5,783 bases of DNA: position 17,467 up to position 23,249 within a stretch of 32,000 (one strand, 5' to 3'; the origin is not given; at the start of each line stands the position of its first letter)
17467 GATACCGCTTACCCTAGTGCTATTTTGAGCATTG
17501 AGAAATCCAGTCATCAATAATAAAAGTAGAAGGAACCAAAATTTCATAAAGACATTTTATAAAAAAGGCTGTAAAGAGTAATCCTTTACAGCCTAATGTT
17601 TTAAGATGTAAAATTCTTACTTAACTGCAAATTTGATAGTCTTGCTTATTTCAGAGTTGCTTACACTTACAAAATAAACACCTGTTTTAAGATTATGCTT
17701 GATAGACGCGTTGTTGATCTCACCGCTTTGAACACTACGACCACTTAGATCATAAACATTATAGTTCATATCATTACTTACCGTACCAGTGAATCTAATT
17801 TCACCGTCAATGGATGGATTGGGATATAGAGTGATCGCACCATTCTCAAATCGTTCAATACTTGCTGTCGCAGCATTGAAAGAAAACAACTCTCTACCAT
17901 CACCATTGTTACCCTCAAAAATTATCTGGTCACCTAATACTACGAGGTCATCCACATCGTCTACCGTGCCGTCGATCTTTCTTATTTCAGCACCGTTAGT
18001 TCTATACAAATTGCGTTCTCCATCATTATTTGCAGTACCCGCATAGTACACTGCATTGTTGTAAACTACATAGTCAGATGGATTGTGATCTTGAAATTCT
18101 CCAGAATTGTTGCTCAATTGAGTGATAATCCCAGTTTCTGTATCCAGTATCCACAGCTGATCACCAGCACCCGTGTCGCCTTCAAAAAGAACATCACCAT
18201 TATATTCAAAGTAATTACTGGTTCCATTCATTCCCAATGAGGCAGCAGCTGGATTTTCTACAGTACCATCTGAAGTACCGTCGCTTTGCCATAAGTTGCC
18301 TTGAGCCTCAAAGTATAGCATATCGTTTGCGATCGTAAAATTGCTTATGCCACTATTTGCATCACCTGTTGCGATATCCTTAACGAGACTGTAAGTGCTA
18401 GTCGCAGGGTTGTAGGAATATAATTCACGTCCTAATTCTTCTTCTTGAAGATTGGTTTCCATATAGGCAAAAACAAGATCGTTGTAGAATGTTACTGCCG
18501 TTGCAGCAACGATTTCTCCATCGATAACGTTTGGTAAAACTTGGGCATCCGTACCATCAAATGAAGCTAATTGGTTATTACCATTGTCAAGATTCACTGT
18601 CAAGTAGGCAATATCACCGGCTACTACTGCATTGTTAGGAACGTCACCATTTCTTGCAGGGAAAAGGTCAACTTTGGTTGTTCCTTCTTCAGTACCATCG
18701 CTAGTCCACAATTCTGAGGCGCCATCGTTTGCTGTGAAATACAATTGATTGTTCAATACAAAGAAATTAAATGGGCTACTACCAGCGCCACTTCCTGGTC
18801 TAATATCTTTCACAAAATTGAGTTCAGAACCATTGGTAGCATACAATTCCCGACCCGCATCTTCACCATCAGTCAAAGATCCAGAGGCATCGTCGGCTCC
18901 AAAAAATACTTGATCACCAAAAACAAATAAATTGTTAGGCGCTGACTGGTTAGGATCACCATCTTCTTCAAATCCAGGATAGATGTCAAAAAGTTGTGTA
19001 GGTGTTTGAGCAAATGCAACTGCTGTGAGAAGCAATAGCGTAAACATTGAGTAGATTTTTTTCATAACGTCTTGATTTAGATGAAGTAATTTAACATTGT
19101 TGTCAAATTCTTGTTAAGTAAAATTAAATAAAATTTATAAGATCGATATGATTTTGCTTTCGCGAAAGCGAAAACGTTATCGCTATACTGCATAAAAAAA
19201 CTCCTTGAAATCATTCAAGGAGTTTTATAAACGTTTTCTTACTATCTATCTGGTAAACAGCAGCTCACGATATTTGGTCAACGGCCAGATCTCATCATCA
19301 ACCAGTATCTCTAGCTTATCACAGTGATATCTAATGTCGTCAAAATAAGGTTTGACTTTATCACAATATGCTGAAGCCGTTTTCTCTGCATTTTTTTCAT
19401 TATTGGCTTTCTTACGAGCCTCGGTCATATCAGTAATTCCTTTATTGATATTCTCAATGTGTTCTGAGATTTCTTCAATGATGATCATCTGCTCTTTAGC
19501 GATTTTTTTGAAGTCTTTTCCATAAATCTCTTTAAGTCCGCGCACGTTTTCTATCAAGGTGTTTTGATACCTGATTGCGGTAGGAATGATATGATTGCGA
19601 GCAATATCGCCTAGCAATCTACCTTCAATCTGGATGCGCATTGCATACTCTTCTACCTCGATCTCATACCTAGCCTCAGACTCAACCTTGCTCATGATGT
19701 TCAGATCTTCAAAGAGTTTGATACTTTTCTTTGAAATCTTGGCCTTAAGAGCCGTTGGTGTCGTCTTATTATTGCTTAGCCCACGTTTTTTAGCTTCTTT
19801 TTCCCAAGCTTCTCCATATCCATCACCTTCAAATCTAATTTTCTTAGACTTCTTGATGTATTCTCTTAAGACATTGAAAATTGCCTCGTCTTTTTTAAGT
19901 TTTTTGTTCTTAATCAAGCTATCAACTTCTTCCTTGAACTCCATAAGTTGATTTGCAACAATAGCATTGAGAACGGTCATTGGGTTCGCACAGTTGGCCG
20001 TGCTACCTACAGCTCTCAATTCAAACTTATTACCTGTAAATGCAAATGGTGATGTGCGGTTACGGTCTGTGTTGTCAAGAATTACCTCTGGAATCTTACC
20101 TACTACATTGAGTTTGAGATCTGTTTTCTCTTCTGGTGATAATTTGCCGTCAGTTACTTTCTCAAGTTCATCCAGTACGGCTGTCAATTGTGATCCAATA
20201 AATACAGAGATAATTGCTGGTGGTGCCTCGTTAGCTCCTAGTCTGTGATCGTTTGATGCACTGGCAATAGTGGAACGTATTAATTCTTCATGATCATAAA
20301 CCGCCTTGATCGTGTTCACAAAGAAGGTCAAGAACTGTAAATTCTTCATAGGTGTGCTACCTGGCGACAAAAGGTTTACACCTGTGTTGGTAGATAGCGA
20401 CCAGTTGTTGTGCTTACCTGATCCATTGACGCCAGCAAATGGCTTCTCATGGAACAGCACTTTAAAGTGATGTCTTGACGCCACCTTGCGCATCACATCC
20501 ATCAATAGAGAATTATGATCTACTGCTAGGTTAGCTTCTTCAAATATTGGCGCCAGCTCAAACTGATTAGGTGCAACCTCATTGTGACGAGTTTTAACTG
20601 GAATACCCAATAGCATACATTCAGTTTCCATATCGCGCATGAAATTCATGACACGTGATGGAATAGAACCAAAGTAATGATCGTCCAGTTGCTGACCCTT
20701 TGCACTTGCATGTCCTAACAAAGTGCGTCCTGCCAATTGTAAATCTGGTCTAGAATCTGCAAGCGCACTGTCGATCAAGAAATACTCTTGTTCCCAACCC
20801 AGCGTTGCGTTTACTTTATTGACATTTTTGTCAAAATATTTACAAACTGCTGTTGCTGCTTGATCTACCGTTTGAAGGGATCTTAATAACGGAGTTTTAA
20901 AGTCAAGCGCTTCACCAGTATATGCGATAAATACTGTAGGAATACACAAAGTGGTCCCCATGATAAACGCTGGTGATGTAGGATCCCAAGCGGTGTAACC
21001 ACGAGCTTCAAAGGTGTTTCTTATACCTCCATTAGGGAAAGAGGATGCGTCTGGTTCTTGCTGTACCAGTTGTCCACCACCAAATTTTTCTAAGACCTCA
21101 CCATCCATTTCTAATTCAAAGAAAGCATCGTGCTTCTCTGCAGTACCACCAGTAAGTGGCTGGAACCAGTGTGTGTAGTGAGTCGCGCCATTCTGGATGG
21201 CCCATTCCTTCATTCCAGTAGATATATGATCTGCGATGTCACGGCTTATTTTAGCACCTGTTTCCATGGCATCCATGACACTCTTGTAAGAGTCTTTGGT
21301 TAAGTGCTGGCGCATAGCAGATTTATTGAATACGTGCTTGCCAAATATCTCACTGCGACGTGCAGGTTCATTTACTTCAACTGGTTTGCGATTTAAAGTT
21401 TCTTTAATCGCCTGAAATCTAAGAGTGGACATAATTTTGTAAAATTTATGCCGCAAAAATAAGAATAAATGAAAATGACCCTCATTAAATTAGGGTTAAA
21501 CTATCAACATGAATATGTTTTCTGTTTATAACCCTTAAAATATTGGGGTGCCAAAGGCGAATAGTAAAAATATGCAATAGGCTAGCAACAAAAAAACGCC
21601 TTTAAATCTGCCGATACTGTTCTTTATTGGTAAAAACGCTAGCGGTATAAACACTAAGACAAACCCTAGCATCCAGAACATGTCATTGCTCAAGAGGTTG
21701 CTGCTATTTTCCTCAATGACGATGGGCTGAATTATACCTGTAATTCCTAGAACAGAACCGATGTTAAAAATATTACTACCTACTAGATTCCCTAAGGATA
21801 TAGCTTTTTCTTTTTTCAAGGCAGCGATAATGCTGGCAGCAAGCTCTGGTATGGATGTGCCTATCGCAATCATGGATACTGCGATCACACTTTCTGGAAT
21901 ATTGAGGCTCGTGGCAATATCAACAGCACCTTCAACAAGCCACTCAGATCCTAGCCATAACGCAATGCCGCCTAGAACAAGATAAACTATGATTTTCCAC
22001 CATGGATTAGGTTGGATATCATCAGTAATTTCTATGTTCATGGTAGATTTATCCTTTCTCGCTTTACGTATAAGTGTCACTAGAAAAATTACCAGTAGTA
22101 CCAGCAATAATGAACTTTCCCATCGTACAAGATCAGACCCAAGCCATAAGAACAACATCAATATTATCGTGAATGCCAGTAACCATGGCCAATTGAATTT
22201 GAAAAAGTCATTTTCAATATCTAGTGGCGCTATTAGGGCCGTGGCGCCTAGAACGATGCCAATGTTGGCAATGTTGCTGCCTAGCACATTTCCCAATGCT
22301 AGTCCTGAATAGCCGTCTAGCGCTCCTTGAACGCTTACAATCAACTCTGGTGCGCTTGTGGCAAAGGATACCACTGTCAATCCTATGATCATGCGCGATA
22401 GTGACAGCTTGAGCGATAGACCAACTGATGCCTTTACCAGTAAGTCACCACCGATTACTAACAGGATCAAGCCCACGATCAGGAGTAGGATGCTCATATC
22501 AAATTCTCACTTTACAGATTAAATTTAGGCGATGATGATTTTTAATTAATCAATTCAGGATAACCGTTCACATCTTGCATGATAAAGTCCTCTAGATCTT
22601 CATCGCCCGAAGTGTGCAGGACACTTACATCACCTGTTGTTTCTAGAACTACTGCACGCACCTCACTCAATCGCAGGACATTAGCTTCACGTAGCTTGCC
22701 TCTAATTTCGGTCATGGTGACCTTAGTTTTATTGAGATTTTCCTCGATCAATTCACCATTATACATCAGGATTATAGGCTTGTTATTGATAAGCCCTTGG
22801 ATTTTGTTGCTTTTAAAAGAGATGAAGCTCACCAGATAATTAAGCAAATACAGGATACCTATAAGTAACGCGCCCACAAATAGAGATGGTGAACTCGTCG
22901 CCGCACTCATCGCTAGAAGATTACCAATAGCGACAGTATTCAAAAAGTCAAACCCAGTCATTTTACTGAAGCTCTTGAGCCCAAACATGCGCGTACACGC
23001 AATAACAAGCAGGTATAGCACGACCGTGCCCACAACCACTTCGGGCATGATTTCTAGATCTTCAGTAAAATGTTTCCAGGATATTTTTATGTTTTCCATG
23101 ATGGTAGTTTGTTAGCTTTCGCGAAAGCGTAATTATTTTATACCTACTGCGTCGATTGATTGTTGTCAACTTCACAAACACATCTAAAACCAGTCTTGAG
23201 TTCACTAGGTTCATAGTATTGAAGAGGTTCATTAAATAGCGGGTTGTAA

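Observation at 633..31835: Highly iterated 14-bp perfect palindrome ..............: 8 exact copies plus 1 near-copy in 32 kb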

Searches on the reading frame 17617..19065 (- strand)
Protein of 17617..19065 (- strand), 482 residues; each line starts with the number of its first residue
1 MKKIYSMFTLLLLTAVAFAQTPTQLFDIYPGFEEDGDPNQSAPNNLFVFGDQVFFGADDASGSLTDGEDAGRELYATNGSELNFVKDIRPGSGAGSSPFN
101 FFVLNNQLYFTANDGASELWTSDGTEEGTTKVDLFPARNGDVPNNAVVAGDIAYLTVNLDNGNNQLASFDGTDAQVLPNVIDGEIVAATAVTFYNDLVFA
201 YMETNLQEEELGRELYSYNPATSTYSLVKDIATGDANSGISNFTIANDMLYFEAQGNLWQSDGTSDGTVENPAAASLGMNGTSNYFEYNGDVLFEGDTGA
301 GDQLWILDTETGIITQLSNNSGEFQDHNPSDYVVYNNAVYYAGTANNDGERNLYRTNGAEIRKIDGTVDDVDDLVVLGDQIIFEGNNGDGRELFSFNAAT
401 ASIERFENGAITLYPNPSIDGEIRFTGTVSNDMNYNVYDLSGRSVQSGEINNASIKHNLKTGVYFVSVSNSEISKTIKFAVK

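Call 6: search_protein_families(library=pfam, proteins=[window:17617-19065:-])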
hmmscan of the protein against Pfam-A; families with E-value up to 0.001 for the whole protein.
window:17617-19065:- (482 aa): 1 family
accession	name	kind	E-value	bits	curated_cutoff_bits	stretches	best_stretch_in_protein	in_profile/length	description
PF18962.6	Por_Secre_tail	-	4.7e-08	33.6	27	1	413-479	1-73/75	Secretion system C-terminal sorting domain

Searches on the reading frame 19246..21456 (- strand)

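Call 6: search_protein_families(library=pfam, proteins=[window:19246-21456:-])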
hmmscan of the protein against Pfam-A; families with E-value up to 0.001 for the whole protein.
window:19246-21456:- (736 aa): 3 families
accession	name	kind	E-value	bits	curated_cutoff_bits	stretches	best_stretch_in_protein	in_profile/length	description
PF12437.13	GSIII_N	-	7.9e-78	260.1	25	1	35-193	2-160/160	Glutamine synthetase type III N terminal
PF18318.6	Gln-synt_C-ter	-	5.5e-42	142.7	22.7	1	525-642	1-118/118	Glutamine synthetase C-terminal domain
PF00120.29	Gln-synt_C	-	1.8e-20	73.7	24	1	215-371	20-172/344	Glutamine synthetase, catalytic domain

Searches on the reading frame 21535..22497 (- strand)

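Call 6: search_protein_families(library=pfam, proteins=[window:21535-22497:-])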
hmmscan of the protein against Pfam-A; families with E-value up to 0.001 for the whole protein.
window:21535-22497:- (320 aa): 1 family
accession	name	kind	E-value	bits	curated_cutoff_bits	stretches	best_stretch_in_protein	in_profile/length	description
PF01699.29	Na_Ca_ex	-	5.4e-62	208.7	24.9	2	169-315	2-150/151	Sodium/calcium exchanger protein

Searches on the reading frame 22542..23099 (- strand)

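Call 6: search_protein_families(library=pfam, proteins=[window:22542-23099:-])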
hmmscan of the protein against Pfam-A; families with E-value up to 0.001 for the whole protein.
window:22542-23099:- (185 aa): 1 family
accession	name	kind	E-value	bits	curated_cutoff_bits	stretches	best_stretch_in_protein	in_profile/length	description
PF04239.17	DUF421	-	5.3e-17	61.9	23.6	1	96-167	2-73/129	YetF C-terminal domain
